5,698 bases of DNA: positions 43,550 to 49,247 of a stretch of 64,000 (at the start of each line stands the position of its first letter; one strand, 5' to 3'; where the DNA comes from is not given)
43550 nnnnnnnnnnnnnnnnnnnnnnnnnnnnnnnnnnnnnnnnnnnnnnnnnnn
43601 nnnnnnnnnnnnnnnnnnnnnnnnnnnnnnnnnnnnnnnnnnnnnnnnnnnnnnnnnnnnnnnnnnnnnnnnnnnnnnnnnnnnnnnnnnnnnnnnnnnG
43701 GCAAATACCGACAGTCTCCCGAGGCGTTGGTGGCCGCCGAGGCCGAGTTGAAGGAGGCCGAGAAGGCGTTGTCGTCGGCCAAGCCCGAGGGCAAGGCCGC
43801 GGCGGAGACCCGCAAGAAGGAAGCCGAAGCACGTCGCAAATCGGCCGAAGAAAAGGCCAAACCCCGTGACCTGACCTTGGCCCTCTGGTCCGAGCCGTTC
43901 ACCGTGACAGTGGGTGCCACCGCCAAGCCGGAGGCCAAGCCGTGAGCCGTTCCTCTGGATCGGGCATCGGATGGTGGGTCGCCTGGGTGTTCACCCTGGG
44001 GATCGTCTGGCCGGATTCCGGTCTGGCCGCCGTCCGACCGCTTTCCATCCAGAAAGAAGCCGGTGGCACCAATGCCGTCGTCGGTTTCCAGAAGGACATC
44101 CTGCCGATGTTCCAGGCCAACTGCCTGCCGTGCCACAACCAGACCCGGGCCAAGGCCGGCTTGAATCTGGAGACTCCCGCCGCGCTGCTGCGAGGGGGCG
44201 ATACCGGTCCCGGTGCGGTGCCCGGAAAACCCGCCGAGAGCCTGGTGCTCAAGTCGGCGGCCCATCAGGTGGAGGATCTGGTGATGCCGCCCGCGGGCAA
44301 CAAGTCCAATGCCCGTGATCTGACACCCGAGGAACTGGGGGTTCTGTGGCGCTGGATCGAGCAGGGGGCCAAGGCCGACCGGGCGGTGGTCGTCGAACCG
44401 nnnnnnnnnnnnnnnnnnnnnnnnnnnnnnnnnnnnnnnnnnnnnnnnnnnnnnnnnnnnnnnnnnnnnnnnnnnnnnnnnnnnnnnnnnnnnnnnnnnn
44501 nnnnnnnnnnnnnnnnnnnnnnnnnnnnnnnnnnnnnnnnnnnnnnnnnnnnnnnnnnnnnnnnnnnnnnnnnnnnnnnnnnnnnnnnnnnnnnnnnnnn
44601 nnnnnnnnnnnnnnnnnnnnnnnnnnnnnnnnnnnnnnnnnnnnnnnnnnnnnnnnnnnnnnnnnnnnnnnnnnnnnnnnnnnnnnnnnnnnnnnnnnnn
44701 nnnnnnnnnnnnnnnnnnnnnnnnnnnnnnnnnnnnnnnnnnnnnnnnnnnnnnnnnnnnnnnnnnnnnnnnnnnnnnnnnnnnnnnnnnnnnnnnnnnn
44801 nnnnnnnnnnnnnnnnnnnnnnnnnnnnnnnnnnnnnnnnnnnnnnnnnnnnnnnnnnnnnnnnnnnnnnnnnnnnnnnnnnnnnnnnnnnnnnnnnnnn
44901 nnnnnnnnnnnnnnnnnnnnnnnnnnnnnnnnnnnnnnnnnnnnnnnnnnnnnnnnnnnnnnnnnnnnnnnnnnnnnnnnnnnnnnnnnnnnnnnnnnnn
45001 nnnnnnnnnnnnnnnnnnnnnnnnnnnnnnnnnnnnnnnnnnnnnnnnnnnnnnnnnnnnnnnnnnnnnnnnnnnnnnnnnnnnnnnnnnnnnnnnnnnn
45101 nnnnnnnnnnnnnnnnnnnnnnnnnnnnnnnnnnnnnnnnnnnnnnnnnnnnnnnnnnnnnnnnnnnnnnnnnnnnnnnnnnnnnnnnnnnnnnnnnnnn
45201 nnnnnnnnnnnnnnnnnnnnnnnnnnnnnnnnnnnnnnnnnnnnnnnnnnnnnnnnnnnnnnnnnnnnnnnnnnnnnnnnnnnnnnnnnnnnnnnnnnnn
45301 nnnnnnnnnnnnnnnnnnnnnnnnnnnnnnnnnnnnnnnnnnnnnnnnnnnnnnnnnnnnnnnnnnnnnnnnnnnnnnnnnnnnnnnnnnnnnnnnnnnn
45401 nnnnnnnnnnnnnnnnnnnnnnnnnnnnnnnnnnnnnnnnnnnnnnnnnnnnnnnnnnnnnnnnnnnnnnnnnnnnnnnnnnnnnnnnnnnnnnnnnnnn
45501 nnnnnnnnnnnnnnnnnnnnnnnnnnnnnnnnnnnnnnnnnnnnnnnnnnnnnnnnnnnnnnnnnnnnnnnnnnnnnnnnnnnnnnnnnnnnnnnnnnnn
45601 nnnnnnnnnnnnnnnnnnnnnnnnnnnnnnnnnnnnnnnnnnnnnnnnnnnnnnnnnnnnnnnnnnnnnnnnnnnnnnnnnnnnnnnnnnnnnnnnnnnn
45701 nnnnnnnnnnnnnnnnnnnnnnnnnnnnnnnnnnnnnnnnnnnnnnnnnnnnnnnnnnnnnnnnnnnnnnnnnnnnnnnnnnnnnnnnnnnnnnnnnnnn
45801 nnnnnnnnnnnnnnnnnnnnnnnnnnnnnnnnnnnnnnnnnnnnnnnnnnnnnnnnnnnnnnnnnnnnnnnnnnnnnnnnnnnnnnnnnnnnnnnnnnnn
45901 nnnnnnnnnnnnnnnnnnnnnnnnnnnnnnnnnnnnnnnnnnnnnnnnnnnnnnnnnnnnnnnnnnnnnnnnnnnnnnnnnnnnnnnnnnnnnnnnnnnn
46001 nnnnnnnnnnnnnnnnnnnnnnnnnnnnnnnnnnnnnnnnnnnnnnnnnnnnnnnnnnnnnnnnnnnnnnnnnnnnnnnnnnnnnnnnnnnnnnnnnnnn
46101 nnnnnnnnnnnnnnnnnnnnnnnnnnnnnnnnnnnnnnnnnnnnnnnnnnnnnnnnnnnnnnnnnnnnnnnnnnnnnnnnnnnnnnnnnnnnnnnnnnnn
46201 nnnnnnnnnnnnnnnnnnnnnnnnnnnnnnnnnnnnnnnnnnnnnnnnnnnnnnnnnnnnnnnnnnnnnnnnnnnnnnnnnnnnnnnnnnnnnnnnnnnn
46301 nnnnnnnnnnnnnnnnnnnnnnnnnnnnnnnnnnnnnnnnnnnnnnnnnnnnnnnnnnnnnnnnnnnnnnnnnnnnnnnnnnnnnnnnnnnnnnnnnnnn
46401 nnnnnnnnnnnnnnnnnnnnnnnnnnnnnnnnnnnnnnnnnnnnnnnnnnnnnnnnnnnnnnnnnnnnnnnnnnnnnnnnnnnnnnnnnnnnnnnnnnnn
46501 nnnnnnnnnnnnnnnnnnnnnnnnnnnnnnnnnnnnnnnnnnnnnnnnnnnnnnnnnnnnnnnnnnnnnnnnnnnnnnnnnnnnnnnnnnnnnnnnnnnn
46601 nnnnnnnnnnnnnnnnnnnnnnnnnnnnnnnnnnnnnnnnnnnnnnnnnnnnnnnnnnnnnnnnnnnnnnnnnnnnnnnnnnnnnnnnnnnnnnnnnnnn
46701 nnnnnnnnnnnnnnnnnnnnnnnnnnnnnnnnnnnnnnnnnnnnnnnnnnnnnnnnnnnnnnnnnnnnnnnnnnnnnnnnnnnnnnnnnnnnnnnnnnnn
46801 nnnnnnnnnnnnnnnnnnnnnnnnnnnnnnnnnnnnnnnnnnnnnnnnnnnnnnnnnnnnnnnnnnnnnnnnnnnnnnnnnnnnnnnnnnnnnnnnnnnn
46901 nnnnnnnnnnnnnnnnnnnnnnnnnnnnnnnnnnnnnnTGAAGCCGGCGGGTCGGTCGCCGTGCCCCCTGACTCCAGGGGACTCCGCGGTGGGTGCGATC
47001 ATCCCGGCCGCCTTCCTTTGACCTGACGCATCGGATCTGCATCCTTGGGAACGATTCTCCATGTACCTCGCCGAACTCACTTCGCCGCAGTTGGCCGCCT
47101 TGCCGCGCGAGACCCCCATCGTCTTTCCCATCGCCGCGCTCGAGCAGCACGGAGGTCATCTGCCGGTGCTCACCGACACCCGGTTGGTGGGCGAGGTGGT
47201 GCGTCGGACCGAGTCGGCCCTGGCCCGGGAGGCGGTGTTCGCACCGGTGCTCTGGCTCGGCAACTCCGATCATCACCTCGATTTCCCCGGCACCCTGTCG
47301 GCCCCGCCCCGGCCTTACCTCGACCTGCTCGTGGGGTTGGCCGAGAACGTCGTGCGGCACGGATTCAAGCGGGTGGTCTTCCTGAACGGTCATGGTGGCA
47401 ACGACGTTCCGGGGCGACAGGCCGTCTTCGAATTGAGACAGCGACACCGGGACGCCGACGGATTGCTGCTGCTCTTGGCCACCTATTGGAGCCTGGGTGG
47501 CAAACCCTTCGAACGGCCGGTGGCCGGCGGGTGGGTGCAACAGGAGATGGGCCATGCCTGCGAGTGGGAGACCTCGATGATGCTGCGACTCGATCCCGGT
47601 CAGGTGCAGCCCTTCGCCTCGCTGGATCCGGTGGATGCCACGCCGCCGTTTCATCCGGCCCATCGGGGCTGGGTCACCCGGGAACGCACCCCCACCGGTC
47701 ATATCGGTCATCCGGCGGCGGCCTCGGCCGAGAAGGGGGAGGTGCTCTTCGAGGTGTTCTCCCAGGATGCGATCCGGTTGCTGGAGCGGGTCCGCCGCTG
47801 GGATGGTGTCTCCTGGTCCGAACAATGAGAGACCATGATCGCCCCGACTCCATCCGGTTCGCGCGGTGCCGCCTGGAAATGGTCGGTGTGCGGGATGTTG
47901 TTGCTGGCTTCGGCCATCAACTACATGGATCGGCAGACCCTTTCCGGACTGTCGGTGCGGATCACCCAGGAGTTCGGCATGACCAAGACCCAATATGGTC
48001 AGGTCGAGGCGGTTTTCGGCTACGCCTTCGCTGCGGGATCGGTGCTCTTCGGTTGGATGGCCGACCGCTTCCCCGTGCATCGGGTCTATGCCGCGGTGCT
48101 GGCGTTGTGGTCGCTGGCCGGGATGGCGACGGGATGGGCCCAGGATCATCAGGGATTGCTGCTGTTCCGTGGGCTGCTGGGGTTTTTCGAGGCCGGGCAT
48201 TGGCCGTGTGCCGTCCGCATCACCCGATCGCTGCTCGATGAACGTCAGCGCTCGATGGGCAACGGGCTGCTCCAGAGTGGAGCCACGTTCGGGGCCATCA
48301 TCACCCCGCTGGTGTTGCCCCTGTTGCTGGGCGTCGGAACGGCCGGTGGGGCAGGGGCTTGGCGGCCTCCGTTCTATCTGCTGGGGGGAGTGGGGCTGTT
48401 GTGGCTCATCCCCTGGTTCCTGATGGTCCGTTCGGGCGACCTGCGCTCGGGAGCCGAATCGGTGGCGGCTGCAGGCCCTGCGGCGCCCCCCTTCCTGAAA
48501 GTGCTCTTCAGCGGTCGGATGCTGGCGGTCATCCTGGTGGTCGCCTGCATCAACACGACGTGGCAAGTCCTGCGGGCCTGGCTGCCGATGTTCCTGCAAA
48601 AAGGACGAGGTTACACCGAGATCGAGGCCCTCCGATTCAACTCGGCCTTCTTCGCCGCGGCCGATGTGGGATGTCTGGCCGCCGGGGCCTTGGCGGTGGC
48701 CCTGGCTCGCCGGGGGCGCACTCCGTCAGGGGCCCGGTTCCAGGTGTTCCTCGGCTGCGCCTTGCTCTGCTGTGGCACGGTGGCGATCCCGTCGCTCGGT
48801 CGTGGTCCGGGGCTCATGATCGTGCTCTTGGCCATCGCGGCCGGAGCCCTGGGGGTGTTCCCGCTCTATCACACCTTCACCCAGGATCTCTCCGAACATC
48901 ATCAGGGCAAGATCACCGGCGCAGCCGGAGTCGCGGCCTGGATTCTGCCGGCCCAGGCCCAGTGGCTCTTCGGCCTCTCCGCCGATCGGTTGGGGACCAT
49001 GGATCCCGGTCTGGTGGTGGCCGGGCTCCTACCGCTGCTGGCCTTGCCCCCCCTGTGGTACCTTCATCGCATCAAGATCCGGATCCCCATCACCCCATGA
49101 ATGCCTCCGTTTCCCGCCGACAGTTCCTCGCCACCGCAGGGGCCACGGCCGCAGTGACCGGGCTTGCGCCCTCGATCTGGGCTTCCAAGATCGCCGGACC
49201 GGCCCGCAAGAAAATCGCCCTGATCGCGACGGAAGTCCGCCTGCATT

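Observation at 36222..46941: Tightly coupled five-gene operon of PVC-specific unknown-function exported proteins (2x DUF1501, PSCyt2-PSD1, beta-sandwich protein, PSCyt1-WD40)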

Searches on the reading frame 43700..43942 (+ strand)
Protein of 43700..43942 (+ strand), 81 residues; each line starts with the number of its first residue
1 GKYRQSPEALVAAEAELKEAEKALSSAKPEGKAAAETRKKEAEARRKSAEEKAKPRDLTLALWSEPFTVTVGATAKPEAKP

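Call 68: search_protein_families(library=pfam, proteins=[window:43700-43942:+], max_evalue=10)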
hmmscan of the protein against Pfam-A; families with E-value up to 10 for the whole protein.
window:43700-43942:+ (81 aa): 2 families
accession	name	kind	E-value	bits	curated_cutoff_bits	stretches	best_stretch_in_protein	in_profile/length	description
PF25366.1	RUFY4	-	0.069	13.9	27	1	4-53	12-62/90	RUFY4-like domain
PF22485.1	DUF6987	-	0.16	12.2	26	1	17-71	63-117/200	Domain of unknown function (DUF6987)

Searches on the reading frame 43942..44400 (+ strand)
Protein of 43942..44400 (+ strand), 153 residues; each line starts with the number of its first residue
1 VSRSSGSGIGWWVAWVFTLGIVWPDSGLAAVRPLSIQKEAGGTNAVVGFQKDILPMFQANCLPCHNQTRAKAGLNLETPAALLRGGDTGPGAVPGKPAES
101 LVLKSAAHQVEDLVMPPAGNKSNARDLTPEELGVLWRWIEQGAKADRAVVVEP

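Call 68: search_protein_families(library=pfam, proteins=[window:43942-44400:+], max_evalue=10)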
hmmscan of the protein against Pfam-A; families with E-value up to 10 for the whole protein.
window:43942-44400:+ (153 aa): 3 families
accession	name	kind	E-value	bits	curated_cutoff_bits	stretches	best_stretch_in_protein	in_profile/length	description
PF07635.16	PSCyt1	-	1.9e-15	57.7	22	1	61-119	1-59/59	Planctomycete cytochrome C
PF13442.11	Cytochrome_CBB3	-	0.025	15.4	27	1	57-138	10-67/68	Cytochrome C oxidase, cbb3-type, subunit III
PF22297.1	PccH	-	0.18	12.3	24.4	1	49-71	2-24/133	PccH Cytochrome c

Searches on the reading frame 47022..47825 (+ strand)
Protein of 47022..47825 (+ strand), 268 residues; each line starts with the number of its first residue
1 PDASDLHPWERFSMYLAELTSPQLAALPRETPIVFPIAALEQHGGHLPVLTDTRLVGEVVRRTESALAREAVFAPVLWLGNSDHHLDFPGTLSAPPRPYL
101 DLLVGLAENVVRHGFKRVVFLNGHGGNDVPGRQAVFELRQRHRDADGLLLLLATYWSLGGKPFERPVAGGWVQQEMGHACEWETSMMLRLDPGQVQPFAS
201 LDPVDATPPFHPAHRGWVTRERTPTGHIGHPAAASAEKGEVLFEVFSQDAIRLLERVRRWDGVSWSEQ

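Call 15: search_protein_families(library=pfam, proteins=[window:47022-47825:+], max_evalue=0.001)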
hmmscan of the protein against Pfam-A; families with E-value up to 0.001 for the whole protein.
window:47022-47825:+ (268 aa): 1 family
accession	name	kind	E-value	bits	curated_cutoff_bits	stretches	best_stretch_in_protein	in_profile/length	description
PF02633.19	Creatininase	-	1.2e-57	195.5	31.3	1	17-254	1-238/238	Creatinine amidohydrolase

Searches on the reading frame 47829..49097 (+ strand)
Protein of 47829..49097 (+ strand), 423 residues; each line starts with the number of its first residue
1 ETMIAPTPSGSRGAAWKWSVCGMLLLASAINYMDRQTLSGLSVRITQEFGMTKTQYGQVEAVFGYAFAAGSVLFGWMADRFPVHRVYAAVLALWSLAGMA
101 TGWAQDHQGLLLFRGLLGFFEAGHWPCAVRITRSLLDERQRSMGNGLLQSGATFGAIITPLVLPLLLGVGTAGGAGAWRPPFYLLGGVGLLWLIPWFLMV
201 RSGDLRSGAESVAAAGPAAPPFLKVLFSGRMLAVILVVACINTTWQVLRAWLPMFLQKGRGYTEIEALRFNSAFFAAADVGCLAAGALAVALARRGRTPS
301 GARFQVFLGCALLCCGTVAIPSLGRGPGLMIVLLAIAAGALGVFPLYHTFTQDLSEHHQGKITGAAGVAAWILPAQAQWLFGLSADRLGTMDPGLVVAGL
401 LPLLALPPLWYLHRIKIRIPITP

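Call 15: search_protein_families(library=pfam, proteins=[window:47829-49097:+], max_evalue=0.001)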
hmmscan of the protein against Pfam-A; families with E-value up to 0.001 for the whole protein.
window:47829-49097:+ (423 aa): 1 family
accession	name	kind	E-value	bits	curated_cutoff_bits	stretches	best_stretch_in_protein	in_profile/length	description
PF07690.21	MFS_1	-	6.2e-44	150.8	33.4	1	24-370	1-339/347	Major Facilitator Superfamily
